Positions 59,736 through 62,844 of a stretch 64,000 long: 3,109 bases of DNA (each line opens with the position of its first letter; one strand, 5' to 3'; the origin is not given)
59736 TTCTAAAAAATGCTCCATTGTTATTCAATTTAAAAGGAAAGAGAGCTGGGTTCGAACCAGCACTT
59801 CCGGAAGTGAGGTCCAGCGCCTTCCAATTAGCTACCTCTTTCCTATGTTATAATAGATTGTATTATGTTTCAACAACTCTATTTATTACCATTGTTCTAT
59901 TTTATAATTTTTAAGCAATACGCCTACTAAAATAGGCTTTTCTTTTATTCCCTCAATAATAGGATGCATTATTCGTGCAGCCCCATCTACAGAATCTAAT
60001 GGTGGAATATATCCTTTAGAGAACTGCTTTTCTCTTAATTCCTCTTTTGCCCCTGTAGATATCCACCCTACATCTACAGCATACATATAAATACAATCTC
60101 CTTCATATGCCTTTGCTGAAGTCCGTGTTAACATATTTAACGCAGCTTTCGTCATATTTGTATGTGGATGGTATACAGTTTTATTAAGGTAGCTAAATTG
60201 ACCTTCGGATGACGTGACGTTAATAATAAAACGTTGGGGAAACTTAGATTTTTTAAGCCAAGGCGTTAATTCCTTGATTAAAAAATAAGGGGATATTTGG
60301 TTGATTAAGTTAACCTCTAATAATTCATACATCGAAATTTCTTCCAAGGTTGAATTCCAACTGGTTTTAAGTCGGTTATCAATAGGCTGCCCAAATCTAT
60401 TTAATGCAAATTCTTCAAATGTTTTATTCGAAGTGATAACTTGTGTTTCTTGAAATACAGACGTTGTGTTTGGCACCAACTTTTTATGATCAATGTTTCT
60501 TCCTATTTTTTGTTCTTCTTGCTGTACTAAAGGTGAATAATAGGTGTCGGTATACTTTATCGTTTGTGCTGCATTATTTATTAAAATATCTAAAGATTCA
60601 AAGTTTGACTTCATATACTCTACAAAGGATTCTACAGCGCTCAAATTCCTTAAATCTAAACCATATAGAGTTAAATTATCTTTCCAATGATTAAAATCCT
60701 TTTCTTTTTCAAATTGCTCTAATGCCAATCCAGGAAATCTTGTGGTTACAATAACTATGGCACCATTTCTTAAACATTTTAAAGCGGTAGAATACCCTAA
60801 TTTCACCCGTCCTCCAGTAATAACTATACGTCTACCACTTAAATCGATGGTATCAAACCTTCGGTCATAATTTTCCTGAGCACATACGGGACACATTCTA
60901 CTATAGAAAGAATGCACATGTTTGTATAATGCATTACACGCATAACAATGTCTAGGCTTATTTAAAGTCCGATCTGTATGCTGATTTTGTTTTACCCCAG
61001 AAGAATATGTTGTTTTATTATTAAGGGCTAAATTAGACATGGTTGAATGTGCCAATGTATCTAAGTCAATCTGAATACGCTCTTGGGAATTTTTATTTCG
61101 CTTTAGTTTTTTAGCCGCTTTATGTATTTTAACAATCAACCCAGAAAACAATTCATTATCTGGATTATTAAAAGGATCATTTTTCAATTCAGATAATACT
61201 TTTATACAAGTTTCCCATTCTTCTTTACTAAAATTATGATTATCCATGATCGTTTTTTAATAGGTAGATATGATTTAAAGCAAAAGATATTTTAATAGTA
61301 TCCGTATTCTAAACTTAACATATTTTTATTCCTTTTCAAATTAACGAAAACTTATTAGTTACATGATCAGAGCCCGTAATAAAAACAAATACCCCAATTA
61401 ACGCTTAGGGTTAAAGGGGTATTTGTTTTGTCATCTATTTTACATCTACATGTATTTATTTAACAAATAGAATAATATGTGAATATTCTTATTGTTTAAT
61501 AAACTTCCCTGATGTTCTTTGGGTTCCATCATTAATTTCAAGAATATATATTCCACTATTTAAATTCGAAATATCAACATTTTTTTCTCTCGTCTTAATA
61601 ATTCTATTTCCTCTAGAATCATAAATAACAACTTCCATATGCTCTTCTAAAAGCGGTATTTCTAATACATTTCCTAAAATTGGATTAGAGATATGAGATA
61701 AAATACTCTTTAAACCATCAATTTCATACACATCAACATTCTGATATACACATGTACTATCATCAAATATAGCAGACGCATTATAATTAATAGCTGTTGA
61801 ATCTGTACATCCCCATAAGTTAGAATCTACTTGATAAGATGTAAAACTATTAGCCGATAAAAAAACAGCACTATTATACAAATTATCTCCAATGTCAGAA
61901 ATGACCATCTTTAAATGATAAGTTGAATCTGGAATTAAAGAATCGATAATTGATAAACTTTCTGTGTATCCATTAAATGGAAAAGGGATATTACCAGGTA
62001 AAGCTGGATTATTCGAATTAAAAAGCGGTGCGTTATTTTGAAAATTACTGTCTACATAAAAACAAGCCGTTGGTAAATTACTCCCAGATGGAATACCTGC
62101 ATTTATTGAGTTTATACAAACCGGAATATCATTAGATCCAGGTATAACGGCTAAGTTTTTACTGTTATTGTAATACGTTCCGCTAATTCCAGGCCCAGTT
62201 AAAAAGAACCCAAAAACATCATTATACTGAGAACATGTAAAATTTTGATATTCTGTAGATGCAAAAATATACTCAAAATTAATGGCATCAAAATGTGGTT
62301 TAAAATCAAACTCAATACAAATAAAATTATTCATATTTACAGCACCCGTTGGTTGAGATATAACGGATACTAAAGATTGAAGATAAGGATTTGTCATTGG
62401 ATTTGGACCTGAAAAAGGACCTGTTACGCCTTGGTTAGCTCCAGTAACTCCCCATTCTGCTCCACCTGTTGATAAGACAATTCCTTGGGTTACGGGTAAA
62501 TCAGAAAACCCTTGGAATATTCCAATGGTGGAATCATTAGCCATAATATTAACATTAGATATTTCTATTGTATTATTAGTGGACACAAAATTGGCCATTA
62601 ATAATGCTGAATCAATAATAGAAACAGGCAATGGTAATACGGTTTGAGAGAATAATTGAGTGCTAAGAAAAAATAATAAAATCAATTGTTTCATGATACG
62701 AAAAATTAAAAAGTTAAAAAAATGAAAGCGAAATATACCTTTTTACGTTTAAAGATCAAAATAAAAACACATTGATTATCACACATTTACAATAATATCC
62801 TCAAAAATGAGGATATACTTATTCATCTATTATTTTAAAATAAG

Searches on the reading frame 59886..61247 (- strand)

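Call 95: search_protein_families(library=pfam, proteins=[window:59886-61247:-], max_evalue=0.0001)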
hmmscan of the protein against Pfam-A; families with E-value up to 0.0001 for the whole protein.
window:59886-61247:- (453 aa): 2 families
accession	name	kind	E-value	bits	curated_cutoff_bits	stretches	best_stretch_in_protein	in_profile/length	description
PF00106.31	adh_short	-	2.2e-19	70.1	26.6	2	141-230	3-89/195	short chain dehydrogenase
PF13561.12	adh_short_C2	-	3.6e-15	56.6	27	2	300-406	88-186/236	Enoyl-(Acyl carrier protein) reductase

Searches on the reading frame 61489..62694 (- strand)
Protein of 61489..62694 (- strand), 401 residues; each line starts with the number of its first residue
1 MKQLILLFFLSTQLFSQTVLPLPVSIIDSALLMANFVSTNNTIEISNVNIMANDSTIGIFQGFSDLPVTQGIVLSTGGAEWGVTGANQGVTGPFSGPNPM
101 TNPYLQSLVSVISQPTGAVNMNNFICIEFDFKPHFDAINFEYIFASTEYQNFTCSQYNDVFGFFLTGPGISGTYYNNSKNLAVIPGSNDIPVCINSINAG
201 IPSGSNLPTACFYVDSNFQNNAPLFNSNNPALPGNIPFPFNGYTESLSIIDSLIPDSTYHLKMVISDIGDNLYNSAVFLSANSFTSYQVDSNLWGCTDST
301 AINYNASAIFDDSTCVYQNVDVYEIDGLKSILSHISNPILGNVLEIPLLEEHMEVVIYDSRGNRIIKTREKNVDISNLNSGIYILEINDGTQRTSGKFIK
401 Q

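Call 95: search_protein_families(library=pfam, proteins=[window:61489-62694:-], max_evalue=0.0001)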
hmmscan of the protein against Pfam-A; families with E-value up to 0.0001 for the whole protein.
window:61489-62694:- (401 aa): 1 family
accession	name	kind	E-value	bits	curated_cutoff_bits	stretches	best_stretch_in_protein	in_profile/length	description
PF18962.6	Por_Secre_tail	-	4.3e-08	33.8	27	1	349-399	18-74/75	Secretion system C-terminal sorting domain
